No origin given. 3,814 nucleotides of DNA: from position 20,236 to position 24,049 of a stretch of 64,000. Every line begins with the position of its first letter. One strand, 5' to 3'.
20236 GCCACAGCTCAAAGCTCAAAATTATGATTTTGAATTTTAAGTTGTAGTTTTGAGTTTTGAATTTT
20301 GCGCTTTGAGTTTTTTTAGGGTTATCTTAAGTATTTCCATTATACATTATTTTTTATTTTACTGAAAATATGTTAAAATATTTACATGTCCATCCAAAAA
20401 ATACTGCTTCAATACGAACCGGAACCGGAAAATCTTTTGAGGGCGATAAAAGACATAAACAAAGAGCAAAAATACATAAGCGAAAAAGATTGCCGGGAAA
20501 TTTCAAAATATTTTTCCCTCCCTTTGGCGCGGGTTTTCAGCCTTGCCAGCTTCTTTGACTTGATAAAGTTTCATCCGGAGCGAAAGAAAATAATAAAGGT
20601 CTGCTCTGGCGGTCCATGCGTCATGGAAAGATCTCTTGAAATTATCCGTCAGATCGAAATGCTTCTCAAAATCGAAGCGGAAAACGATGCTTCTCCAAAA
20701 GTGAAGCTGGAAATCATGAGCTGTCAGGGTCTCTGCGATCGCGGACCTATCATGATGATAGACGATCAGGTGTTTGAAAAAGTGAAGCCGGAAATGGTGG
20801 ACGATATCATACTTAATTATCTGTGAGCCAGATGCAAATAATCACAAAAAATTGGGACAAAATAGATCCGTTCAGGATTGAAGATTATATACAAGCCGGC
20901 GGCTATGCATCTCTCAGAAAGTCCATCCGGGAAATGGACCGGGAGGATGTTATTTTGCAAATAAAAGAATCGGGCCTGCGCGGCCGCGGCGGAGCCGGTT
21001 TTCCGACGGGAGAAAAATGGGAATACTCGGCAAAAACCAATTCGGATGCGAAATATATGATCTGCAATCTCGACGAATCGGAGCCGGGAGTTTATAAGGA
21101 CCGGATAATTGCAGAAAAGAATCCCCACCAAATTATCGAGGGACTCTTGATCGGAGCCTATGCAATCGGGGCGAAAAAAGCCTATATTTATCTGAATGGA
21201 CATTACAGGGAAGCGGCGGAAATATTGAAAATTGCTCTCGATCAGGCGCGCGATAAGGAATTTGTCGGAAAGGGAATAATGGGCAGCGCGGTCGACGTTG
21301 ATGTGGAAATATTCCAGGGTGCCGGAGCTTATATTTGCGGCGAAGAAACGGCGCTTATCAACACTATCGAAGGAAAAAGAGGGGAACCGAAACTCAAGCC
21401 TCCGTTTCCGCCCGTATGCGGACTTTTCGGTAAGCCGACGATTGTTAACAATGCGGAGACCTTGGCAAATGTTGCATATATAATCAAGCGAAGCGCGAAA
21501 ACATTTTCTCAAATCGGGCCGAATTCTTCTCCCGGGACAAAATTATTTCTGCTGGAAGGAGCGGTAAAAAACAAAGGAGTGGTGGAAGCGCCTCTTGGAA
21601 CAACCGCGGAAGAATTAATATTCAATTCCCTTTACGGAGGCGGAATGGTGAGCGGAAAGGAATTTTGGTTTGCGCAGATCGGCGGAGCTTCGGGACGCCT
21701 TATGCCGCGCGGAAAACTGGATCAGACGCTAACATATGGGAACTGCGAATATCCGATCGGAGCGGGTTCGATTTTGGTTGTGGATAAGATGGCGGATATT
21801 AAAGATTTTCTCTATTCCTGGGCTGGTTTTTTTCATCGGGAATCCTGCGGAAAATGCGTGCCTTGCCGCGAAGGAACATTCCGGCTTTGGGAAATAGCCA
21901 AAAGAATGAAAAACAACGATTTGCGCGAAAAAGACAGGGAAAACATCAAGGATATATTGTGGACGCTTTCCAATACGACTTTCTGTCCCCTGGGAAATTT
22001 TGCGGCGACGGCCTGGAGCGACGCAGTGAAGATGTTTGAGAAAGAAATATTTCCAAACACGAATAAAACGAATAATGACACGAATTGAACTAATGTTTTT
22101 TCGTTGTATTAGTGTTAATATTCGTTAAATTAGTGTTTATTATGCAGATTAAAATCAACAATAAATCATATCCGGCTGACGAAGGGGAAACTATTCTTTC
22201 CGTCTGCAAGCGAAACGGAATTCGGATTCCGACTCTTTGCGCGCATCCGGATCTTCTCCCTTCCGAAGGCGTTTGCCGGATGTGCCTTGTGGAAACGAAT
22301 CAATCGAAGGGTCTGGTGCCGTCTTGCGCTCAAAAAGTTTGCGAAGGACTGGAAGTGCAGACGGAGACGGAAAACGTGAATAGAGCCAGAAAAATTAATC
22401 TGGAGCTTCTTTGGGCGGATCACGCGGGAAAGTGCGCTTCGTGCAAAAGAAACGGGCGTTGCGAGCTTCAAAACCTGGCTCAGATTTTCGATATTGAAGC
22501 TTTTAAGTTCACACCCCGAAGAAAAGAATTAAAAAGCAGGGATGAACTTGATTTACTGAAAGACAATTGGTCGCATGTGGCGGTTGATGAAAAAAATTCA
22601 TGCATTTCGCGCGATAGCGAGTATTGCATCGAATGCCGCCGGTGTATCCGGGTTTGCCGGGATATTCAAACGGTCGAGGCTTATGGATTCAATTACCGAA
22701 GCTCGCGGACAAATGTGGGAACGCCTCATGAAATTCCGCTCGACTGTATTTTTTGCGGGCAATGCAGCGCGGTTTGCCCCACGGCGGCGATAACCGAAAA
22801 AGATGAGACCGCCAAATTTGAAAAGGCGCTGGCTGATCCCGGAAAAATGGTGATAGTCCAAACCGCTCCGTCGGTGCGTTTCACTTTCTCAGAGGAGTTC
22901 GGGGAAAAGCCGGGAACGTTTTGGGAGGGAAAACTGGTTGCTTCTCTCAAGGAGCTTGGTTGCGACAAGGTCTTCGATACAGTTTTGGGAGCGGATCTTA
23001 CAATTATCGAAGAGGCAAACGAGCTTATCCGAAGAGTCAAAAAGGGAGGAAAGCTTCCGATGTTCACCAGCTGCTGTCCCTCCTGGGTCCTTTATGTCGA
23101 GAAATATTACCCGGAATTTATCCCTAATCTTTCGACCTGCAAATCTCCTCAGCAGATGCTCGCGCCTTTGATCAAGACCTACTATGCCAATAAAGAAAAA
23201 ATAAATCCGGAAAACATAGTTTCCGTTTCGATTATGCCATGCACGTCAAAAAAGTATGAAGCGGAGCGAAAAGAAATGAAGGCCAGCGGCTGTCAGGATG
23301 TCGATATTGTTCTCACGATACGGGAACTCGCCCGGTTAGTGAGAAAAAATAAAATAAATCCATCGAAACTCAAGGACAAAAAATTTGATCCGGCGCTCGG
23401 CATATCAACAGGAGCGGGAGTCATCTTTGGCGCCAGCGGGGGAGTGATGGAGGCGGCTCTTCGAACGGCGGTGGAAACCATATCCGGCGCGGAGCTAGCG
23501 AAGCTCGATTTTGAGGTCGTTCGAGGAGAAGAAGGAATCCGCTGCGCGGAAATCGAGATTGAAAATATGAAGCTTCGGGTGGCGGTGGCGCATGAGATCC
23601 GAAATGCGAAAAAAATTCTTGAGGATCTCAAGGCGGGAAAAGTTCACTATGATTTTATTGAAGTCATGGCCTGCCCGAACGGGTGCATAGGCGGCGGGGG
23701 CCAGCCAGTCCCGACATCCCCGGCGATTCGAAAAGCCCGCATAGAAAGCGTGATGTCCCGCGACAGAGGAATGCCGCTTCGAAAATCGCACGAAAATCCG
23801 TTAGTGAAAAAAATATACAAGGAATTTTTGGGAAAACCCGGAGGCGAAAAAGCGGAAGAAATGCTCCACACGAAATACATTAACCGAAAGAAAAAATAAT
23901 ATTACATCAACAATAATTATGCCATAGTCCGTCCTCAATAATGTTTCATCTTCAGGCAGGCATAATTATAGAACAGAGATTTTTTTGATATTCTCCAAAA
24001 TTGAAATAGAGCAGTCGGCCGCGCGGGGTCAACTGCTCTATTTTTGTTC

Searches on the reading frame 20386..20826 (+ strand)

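Call 25: search_protein_families(library=pfam, proteins=[window:20386-20826:+])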
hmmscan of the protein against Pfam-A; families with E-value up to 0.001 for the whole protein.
window:20386-20826:+ (146 aa): 1 family
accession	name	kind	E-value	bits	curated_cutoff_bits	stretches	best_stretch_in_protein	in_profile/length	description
PF01257.25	2Fe-2S_thioredx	-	5.6e-30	104.5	24.8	1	3-145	1-144/145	Thioredoxin-like [2Fe-2S] ferredoxin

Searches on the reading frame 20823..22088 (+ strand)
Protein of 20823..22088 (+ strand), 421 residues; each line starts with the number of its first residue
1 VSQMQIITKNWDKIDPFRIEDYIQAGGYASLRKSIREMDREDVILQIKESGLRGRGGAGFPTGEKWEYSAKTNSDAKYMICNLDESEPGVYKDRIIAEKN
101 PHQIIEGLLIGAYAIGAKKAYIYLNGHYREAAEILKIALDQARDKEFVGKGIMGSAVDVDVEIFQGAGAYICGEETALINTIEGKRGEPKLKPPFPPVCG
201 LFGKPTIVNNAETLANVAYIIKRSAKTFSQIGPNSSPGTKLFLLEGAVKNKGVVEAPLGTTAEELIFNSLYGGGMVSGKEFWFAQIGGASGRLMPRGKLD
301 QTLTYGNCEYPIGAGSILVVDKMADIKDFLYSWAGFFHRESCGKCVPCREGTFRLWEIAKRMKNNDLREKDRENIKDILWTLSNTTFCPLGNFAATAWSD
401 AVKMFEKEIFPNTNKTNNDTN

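Call 25: search_protein_families(library=pfam, proteins=[window:20823-22088:+])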
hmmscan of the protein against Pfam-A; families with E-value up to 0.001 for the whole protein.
window:20823-22088:+ (421 aa): 2 families
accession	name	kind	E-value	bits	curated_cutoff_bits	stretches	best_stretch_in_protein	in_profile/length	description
PF01512.22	Complex1_51K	-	1.4e-47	161.8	31.2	1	47-218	1-149/150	Nuo51 FMN-binding domain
PF10589.14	NADH_4Fe-4S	-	7.6e-21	74.2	23.5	1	329-409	2-82/85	NADH-ubiquinone oxidoreductase-F iron-sulfur binding region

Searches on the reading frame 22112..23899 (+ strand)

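Call 25: search_protein_families(library=pfam, proteins=[window:22112-23899:+])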
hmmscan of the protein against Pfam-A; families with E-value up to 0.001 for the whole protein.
window:22112-23899:+ (595 aa): 10 families
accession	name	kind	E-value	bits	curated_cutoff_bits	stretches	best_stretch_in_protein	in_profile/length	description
PF02906.19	Fe_hyd_lg_C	-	3.2e-97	325.4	22.1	1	245-529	1-245/245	Iron only hydrogenase large subunit, C-terminal domain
PF02256.22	Fe_hyd_SSU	-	1.6e-22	79.7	24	1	539-592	3-56/56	Iron hydrogenase small subunit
PF13510.11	Fer2_4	-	2e-18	66.7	22.8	1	12-86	5-81/82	2Fe-2S iron-sulfur cluster binding domain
PF10588.14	NADH-G_4Fe-4S_3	-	6.9e-12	45.1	27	1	93-129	1-37/40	NADH-ubiquinone oxidoreductase-G iron-sulfur binding region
PF00037.32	Fer4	-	3.4e-08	33.4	21.1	1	209-228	5-24/24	4Fe-4S binding domain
PF12838.12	Fer4_7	-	1.2e-07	32.5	27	1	172-226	2-52/52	4Fe-4S dicluster domain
PF22117.2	Fer4_Nqo3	-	5.6e-07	30.1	27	1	164-228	3-67/67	NADH-quinone oxidoreductase subunit 3, ferredoxin-like domain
PF13237.11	Fer4_10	-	3.9e-06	27.1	25.5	1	165-223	2-53/53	4Fe-4S dicluster domain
PF13187.11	Fer4_9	-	5.6e-06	26.7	27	1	171-227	1-52/52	4Fe-4S dicluster domain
PF14697.11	Fer4_21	-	5.7e-06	26.8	35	1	168-227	4-57/59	4Fe-4S dicluster domain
